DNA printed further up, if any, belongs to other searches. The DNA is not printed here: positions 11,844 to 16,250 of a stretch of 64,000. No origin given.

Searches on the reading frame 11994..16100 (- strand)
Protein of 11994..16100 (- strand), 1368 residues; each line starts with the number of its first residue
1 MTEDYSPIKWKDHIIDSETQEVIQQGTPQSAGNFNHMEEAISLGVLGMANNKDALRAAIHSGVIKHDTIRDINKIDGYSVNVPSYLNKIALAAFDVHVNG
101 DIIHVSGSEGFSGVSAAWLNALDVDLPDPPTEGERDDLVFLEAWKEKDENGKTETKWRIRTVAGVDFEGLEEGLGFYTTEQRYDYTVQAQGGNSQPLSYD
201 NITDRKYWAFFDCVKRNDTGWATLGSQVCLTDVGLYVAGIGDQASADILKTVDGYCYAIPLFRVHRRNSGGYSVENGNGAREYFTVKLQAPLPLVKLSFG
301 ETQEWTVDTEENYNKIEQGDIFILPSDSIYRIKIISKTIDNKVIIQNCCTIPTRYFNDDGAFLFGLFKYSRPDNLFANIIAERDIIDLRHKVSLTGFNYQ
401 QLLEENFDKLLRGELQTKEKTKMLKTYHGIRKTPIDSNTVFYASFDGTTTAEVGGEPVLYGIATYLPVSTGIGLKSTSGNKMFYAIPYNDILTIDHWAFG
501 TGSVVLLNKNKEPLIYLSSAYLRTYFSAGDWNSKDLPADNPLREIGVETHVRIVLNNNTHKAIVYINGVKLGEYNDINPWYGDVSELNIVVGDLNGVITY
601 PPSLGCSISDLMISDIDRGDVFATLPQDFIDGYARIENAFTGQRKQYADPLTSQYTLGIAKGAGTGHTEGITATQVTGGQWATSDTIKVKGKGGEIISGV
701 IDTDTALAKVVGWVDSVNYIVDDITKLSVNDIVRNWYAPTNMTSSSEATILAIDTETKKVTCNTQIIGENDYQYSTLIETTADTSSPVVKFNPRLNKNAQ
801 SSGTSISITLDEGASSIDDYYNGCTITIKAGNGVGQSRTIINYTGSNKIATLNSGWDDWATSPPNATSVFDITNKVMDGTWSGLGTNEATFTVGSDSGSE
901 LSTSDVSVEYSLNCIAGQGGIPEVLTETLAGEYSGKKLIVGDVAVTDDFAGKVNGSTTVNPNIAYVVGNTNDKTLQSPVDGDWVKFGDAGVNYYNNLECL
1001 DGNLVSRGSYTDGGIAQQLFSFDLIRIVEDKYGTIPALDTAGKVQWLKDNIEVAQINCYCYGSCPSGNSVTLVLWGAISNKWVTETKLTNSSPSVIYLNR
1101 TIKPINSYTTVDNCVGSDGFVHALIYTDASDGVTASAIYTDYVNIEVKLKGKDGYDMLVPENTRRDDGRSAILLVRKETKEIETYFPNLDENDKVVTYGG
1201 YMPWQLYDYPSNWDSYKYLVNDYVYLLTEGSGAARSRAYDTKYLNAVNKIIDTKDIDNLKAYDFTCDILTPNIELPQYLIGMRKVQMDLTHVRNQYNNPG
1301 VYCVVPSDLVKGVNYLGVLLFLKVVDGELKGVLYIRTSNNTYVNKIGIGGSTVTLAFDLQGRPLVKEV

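Call 60: search_protein_families(library=phrogs, proteins=[window:11994-16100:-], max_evalue=0.00001)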
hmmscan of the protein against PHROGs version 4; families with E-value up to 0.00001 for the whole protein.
window:11994-16100:- (1368 aa): 2 families
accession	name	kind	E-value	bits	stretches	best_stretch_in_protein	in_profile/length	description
phrog_5793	-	unknown function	6e-12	46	1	942-1149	163-356/581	-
phrog_9010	-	unknown function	3.6e-11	44.4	1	6-43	3-40/146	-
